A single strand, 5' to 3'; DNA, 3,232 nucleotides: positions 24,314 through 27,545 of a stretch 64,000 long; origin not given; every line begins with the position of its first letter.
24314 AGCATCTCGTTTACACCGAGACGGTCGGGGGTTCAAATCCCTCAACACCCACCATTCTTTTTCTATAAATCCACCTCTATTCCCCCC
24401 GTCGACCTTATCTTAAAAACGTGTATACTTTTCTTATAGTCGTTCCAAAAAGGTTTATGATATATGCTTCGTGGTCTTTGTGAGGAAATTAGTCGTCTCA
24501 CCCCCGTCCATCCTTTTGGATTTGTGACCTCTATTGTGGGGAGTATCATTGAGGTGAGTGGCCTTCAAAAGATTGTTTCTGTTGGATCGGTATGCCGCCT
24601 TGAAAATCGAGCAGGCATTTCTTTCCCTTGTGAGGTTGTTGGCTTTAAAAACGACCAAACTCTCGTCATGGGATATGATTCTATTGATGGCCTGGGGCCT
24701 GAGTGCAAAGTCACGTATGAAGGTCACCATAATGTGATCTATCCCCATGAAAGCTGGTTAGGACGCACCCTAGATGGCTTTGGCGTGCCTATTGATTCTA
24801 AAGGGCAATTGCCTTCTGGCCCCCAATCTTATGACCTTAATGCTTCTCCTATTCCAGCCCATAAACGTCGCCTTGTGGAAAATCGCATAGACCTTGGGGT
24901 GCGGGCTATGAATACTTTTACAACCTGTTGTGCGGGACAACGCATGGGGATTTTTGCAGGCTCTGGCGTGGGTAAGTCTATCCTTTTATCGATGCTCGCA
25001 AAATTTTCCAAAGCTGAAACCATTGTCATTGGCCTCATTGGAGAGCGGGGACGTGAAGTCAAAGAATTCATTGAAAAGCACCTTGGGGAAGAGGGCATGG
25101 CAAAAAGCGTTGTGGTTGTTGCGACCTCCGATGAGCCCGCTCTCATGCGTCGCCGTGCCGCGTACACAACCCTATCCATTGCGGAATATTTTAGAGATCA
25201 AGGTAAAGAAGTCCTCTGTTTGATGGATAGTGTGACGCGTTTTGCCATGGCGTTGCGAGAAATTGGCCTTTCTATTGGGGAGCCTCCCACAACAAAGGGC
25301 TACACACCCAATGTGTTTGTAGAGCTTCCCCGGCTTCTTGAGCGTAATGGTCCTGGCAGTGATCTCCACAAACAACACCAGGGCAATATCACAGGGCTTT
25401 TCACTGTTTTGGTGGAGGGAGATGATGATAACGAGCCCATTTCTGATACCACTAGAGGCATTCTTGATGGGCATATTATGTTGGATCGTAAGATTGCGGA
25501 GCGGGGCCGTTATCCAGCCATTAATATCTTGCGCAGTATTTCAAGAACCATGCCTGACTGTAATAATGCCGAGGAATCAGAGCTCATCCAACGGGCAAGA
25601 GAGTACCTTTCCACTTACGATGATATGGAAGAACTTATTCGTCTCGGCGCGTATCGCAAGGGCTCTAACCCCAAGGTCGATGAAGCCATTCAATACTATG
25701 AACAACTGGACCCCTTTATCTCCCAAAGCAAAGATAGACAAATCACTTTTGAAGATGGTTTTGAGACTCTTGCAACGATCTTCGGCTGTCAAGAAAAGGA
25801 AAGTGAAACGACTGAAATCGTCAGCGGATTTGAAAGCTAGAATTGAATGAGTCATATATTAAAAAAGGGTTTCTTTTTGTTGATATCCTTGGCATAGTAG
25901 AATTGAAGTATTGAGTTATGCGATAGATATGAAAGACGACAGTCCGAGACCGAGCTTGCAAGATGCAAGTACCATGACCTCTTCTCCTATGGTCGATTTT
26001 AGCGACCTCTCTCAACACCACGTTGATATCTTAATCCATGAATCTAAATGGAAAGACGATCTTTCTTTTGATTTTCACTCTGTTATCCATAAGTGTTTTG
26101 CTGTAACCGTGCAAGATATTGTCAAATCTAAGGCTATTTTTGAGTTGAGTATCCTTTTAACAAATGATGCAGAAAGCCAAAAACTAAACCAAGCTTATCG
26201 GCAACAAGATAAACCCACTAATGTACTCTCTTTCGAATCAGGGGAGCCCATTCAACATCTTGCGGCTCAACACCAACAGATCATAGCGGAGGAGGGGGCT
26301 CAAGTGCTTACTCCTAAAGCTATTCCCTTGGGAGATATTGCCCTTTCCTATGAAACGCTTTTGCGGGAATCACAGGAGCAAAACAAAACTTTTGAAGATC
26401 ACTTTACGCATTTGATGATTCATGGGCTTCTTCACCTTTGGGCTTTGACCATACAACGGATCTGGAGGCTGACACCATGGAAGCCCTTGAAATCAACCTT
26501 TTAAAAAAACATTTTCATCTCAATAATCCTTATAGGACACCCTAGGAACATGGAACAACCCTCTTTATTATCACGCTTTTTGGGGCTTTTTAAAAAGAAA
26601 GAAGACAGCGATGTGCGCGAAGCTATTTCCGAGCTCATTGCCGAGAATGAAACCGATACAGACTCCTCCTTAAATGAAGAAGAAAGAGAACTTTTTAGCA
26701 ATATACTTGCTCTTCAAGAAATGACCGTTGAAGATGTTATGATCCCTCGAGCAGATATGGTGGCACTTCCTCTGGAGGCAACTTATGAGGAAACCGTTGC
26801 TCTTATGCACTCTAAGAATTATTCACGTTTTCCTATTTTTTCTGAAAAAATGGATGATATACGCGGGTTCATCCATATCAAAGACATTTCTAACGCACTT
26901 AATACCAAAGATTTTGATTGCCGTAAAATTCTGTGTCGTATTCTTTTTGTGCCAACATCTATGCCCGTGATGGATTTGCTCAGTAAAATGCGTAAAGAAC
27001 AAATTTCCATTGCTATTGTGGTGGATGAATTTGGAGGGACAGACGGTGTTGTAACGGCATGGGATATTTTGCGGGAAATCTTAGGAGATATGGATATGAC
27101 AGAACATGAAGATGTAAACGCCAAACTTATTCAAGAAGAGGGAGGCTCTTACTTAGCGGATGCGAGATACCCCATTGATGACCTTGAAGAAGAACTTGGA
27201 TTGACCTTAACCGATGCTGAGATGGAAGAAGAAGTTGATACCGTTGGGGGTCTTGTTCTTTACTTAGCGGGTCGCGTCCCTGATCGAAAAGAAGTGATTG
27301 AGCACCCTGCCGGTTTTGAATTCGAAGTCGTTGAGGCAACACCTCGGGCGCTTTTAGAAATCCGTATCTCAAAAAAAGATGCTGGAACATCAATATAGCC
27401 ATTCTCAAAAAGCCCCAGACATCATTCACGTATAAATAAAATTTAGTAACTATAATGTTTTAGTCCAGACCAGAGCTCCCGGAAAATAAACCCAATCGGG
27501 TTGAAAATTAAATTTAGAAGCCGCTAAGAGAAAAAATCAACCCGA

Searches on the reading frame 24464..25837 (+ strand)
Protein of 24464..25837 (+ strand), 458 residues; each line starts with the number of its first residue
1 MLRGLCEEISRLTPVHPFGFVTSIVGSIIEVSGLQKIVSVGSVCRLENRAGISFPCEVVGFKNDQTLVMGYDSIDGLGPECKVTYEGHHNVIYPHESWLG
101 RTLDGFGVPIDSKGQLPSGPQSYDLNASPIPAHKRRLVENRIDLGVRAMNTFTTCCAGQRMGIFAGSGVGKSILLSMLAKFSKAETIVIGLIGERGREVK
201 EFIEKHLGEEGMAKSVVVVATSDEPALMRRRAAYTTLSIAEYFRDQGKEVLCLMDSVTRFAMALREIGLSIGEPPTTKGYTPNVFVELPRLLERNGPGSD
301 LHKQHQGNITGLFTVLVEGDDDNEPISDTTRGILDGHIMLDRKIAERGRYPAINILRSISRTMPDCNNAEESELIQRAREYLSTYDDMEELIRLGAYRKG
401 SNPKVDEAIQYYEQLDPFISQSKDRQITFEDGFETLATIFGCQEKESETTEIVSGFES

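Call 11: search_protein_families(library=pfam, proteins=[window:24464-25837:+])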
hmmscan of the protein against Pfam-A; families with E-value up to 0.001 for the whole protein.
window:24464-25837:+ (458 aa): 2 families
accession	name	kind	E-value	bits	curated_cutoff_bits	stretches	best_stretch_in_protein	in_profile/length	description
PF00006.31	ATP-synt_ab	-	4e-84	282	29.5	1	145-360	1-213/213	ATP synthase alpha/beta family, nucleotide-binding domain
PF18269.6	T3SS_ATPase_C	-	2.8e-20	72.4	22.7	1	369-437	3-71/72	T3SS EscN ATPase C-terminal domain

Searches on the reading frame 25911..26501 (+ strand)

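Call 11: search_protein_families(library=pfam, proteins=[window:25911-26501:+])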
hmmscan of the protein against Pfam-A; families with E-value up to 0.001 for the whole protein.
window:25911-26501:+ (197 aa): 1 family
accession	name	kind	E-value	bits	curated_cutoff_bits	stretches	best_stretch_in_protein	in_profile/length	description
PF02130.23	YbeY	-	1.5e-24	86.7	25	1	53-177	5-105/129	Endoribonuclease YbeY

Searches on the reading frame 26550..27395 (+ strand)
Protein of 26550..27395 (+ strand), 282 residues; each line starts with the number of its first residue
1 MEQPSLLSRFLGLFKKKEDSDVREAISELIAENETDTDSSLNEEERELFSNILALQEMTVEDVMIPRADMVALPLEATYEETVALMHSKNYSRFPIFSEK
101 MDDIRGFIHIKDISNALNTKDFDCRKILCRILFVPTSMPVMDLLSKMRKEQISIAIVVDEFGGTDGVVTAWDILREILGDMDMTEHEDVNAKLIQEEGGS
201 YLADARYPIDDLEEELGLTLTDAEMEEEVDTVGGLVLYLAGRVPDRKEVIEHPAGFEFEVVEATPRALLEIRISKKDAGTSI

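Call 11: search_protein_families(library=pfam, proteins=[window:26550-27395:+])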
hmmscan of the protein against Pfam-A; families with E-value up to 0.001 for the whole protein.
window:26550-27395:+ (282 aa): 2 families
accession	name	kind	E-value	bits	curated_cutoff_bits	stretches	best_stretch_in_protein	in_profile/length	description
PF03471.22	CorC_HlyC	-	1.1e-17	64.3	27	1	195-276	2-80/81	Transporter associated domain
PF00571.33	CBS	-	1.3e-16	61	24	2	131-178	9-56/57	CBS domain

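Call 41: find_homologous_proteins(query=window:26550-27395:+, max_evalue=1e-30)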
Query window:26550-27395:+ (282 aa): 1425 proteins with E <= 1e-30 among 5194 candidates; the best 120 are listed.
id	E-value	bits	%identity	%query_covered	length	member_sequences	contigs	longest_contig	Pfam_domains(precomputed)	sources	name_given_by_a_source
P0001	4.1e-177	605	100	100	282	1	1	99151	PF03471.23,PF00571.34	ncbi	-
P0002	2.9e-153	527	86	100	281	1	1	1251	PF03471.23,PF00571.34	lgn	-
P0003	6.1e-150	516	87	98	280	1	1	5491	PF03471.23,PF00571.34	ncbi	-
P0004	1.0e-136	473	77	98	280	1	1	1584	PF03471.23,PF00571.34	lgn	-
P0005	8.8e-134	463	75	99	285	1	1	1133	PF03471.23,PF00571.34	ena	-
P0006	1.5e-133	463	75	99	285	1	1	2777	PF03471.23,PF00571.34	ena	-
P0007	2.9e-133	462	74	100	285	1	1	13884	PF03471.23,PF00571.34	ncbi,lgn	-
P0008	4.8e-133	461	74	99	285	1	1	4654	PF03471.23,PF00571.34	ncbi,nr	ncbi:MAG: hemolysin family protein [Alphaproteobacteria bacterium]|nr:hemolysin family protein [Alph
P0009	7.5e-132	457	72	100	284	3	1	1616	PF03471.23,PF00571.34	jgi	jgi:CBS domain containing-hemolysin-like protein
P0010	1.1e-131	457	73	98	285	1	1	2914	PF03471.23,PF00571.34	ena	-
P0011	2.2e-131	456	73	99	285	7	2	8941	PF03471.23,PF00571.34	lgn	-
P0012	7.1e-131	454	76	99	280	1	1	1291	PF03471.23,PF00571.34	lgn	-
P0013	4.5e-116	405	74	87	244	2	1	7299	PF03471.23,PF00571.34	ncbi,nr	ncbi:MAG TPA: magnesium/cobalt efflux protein, partial [Holosporales bacterium]|nr:magnesium/cobalt 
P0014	1.2e-112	394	65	98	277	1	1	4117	PF03471.23,PF00571.34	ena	-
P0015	2.5e-108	380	67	95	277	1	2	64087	PF03471.23,PF00571.34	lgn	-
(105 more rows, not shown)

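Call 43: find_encoding_contigs(protein=P0001, flank=3000, max_places=3)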
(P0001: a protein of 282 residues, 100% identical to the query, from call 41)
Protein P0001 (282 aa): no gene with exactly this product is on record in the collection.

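Call 44: find_encoding_contigs(protein=P0003, flank=5000, max_places=3)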
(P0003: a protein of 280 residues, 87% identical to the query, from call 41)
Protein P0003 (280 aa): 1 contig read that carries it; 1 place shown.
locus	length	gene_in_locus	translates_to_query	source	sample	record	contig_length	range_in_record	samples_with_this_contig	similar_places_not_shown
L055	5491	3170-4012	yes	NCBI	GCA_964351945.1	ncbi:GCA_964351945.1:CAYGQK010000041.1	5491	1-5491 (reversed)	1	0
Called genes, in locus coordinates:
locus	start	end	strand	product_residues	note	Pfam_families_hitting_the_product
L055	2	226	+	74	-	?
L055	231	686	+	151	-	PF22817:ApeP-like, PF07977:FabA, PF22818:ApeI-like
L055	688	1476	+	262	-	PF25084:LbH_EIF2B (faint), PF25087:GMPPB_C (weak), PF00132:Hexapep, PF13720:Acetyltransf_11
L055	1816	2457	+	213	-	PF03853:YjeF_N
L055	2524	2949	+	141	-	PF02130:YbeY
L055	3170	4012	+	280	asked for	PF00571:CBS (weak), PF03471:CorC_HlyC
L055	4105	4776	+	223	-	PF10090:HPTransfase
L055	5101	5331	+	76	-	-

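Call 45: find_encoding_contigs(protein=P0007, flank=5000, max_places=3)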
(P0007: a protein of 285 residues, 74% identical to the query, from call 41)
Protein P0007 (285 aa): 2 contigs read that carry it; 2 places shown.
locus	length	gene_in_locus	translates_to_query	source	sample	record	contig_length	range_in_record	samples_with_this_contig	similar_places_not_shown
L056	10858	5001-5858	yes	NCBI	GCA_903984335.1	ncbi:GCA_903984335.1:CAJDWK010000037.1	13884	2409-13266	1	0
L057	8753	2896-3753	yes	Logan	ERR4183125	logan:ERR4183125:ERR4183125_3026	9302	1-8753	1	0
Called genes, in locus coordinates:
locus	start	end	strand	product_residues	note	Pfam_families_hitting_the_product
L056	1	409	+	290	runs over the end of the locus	PF00793:DAHP_synth_1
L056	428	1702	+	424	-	PF03952:Enolase_N, PF00113:Enolase_C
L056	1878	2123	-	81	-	PF13358:DDE_3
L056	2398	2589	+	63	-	-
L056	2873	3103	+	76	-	-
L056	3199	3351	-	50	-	-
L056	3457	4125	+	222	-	PF03853:YjeF_N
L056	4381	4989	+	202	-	PF02130:YbeY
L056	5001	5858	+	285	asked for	PF00571:CBS, PF03471:CorC_HlyC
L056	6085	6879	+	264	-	PF00072:Response_reg, PF00486:Trans_reg_C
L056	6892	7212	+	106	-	PF01906:YbjQ_1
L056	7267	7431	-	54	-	-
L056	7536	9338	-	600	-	PF01336:tRNA_anti-codon, PF00152:tRNA-synt_2, PF02938:GAD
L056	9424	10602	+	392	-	PF01612:DNA_pol_A_exo1, PF00570:HRDC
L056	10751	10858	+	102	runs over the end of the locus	PF00216:Bac_DNA_binding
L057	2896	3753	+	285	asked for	PF00571:CBS, PF03471:CorC_HlyC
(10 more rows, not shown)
